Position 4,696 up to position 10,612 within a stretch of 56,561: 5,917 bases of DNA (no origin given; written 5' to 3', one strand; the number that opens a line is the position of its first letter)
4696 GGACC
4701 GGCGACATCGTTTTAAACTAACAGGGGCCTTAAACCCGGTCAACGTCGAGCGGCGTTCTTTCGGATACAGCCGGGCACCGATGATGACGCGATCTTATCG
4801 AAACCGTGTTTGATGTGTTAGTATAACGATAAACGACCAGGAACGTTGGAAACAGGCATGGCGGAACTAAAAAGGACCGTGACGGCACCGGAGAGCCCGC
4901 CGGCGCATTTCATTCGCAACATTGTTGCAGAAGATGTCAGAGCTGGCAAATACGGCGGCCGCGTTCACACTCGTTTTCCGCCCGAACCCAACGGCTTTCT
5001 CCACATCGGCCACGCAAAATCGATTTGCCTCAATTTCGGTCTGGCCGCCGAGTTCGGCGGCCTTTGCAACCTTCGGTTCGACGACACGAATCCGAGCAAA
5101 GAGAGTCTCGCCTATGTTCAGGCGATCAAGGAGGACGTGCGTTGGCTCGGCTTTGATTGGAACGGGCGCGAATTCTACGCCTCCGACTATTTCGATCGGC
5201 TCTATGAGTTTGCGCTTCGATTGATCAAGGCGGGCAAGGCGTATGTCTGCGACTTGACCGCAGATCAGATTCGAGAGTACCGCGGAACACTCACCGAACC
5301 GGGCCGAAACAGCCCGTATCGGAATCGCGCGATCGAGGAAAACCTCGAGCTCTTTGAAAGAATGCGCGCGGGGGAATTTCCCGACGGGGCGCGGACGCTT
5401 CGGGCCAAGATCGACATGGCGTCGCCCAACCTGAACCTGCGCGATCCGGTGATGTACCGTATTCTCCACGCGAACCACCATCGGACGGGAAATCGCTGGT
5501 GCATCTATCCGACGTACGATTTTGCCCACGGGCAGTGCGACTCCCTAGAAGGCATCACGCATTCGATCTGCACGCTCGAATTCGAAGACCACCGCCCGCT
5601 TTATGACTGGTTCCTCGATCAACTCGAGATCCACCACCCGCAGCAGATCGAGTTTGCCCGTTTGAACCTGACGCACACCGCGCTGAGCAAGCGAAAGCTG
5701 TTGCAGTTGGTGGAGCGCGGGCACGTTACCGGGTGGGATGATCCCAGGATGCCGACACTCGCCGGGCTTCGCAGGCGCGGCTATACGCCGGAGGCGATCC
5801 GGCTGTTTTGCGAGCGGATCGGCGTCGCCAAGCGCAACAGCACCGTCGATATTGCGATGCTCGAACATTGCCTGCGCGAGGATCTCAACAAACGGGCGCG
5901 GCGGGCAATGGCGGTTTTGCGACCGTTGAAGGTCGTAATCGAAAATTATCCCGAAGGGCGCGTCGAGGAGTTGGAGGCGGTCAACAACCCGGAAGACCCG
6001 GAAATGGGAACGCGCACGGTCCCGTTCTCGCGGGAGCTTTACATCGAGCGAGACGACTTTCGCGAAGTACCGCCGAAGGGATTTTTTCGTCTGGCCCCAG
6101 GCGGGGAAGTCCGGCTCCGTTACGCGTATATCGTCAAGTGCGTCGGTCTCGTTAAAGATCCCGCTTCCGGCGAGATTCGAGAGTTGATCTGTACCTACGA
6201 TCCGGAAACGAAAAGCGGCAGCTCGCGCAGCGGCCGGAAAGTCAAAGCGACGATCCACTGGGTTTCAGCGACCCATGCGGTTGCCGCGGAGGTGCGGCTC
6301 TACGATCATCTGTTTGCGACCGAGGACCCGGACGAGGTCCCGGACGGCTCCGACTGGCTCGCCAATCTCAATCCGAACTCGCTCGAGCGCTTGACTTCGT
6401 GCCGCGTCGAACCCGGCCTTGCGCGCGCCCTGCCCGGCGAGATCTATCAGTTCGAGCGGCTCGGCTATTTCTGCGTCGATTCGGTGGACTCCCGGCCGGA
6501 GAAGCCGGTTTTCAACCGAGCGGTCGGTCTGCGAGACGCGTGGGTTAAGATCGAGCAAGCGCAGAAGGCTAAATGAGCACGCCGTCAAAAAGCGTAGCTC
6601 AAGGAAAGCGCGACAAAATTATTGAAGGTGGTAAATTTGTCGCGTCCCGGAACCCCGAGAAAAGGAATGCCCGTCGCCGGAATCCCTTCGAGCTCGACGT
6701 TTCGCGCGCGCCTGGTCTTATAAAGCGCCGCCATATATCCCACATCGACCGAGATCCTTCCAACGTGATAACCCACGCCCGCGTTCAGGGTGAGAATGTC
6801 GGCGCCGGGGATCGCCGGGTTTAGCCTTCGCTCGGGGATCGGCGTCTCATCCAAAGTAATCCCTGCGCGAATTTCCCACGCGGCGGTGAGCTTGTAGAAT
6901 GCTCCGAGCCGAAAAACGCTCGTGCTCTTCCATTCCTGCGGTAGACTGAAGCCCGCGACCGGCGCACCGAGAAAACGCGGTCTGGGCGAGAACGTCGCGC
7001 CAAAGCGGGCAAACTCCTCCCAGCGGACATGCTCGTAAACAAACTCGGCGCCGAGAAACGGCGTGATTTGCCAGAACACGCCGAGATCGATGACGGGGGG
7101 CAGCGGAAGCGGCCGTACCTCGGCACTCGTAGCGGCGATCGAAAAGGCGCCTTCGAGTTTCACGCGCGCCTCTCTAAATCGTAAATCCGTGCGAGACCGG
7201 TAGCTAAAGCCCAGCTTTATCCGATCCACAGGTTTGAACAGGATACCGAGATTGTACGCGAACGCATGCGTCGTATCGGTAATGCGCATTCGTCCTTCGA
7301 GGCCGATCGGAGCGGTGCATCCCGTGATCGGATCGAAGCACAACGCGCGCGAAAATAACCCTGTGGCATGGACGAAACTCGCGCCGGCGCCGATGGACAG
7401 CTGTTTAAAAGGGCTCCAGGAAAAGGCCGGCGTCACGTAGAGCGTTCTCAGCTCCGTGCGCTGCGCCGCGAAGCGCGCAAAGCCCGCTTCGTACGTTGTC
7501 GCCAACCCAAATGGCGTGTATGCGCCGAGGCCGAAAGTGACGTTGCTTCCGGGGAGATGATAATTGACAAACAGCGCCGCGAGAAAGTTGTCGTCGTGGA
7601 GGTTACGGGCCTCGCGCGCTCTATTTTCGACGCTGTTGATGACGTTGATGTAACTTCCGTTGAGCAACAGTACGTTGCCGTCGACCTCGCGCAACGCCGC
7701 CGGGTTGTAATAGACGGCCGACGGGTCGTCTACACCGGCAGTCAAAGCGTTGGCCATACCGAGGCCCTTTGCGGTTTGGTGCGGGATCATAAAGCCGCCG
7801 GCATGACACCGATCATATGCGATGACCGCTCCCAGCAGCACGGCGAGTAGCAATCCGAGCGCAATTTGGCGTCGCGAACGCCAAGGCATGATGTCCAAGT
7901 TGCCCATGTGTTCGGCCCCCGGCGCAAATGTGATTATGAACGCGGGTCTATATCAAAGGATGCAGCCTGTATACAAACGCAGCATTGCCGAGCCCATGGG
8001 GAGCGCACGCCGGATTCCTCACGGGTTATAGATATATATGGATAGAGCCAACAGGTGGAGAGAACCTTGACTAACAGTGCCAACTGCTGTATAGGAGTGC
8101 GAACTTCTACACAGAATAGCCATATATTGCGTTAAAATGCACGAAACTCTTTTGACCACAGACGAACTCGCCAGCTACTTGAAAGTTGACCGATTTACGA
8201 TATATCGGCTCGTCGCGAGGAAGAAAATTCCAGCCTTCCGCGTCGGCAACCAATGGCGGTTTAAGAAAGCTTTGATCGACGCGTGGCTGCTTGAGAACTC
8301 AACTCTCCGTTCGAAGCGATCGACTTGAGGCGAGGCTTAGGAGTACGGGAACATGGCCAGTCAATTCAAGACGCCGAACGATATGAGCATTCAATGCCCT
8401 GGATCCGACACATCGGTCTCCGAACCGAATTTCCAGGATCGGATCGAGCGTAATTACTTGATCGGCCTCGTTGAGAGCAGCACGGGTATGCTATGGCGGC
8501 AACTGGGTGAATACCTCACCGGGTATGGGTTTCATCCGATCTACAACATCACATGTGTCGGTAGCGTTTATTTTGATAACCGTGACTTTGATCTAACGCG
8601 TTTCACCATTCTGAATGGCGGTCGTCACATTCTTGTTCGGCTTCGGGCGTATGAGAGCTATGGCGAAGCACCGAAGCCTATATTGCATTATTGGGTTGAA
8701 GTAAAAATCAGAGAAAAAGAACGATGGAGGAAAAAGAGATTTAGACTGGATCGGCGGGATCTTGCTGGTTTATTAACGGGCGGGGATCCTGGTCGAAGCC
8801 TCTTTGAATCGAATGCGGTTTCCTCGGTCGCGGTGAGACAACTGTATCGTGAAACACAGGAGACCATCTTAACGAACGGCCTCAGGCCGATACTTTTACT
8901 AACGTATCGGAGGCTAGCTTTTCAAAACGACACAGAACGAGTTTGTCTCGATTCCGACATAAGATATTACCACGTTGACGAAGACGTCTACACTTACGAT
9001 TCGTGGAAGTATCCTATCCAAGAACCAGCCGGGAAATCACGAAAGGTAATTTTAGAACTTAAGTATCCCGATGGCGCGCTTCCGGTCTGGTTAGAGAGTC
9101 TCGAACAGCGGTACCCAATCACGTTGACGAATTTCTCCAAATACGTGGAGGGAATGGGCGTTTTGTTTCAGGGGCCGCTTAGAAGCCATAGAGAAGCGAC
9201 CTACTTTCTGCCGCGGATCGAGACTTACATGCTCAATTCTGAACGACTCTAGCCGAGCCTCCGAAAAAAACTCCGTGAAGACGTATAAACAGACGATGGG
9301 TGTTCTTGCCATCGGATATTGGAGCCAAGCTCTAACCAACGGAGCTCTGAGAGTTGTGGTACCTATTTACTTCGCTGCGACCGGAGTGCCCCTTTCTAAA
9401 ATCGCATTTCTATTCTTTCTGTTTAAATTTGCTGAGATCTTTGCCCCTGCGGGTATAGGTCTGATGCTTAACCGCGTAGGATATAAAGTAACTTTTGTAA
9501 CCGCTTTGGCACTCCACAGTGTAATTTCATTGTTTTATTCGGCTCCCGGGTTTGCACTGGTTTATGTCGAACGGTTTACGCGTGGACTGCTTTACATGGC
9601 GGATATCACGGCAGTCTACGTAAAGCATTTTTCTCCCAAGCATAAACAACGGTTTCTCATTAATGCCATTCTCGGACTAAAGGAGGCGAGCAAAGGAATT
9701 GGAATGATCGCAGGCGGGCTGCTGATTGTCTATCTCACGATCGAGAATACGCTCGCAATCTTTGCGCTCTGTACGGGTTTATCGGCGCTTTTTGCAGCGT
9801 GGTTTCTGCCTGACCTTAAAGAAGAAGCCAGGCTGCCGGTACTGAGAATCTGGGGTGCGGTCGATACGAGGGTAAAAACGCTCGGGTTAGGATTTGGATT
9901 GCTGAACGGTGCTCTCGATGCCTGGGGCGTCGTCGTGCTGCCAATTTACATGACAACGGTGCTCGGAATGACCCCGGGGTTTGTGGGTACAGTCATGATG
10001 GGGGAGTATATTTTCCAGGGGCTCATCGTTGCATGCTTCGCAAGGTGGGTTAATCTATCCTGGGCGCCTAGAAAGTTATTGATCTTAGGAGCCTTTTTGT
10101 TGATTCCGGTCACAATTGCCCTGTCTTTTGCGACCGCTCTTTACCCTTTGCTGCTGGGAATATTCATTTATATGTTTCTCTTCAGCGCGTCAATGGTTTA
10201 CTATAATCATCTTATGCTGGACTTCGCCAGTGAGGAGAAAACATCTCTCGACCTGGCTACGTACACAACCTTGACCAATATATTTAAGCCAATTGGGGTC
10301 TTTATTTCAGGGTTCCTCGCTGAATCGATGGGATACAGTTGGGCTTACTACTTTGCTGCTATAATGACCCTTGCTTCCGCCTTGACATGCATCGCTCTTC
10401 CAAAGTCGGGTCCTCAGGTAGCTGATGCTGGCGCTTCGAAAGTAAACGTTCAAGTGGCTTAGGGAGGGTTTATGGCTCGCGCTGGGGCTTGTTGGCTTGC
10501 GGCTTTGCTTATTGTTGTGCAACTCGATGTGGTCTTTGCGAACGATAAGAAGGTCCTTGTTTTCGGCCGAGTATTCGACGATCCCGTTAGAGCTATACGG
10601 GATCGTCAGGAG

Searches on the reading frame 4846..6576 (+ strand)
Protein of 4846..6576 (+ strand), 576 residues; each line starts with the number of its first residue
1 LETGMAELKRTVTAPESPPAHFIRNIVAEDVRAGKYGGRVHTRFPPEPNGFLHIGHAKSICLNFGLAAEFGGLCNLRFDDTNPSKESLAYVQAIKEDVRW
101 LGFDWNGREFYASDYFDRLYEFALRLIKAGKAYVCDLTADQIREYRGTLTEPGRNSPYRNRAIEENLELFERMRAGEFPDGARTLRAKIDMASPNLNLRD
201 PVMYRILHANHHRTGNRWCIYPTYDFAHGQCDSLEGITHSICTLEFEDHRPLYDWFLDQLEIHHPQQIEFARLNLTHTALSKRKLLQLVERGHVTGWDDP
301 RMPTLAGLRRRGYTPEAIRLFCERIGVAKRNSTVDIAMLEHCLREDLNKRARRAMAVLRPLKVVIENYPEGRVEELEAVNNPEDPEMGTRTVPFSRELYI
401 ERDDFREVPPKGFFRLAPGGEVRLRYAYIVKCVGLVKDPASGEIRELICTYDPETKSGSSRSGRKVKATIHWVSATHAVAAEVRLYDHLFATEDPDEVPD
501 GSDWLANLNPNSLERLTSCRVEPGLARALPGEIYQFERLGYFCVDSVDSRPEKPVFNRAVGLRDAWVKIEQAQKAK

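Call 36: search_protein_families(library=pfam, proteins=[window:4846-6576:+])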
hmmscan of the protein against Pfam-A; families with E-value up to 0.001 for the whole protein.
window:4846-6576:+ (576 aa): 3 families
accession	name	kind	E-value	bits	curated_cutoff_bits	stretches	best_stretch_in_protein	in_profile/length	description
PF00749.27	tRNA-synt_1c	-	3.6e-108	361.7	23.4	1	40-348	2-313/314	tRNA synthetases class I (E and Q), catalytic domain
PF03950.23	tRNA-synt_1c_C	-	6.1e-31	106.9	23.9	1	351-452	1-91/91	tRNA synthetases class I (E and Q), anti-codon binding domain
PF20974.2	tRNA-synt_1c_C2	-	1.3e-25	90.3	23.9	1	469-545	1-69/69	tRNA synthetases class I (E and Q), anti-codon binding domain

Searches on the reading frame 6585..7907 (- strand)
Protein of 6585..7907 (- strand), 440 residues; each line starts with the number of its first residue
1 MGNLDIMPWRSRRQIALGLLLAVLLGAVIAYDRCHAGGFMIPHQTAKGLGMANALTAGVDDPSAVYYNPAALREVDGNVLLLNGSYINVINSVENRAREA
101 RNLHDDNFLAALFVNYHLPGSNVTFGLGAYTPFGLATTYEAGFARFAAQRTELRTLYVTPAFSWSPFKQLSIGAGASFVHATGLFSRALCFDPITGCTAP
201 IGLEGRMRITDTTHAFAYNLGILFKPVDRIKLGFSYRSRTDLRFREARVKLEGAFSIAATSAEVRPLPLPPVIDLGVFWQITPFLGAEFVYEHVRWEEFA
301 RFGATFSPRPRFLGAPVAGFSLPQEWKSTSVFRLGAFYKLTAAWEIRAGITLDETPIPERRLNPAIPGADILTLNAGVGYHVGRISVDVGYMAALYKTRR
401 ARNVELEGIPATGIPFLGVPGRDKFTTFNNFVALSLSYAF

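Call 36: search_protein_families(library=pfam, proteins=[window:6585-7907:-])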
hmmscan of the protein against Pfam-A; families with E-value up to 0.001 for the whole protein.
window:6585-7907:- (440 aa): 1 family
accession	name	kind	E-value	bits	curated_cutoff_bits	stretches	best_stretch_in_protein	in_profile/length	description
PF03349.22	Toluene_X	-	4.5e-55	187.3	29.7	1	34-398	8-386/421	Outer membrane protein transport protein (OMPP1/FadL/TodX)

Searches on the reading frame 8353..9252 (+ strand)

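Call 36: search_protein_families(library=pfam, proteins=[window:8353-9252:+])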
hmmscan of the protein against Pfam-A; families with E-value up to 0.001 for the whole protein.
window:8353-9252:+ (299 aa): 1 family
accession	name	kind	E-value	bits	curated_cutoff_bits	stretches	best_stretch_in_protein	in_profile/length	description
PF09359.15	VTC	-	7.3e-30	104.7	23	1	67-272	39-235/235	VTC domain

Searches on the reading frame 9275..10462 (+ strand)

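Call 80: search_protein_families(library=pfam, proteins=[window:9275-10462:+])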
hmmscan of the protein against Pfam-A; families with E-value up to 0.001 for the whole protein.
window:9275-10462:+ (395 aa): 1 family
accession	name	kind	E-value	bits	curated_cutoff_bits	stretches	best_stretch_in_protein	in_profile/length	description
PF07690.21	MFS_1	-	1.3e-20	74.1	33.4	2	218-380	15-177/347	Major Facilitator Superfamily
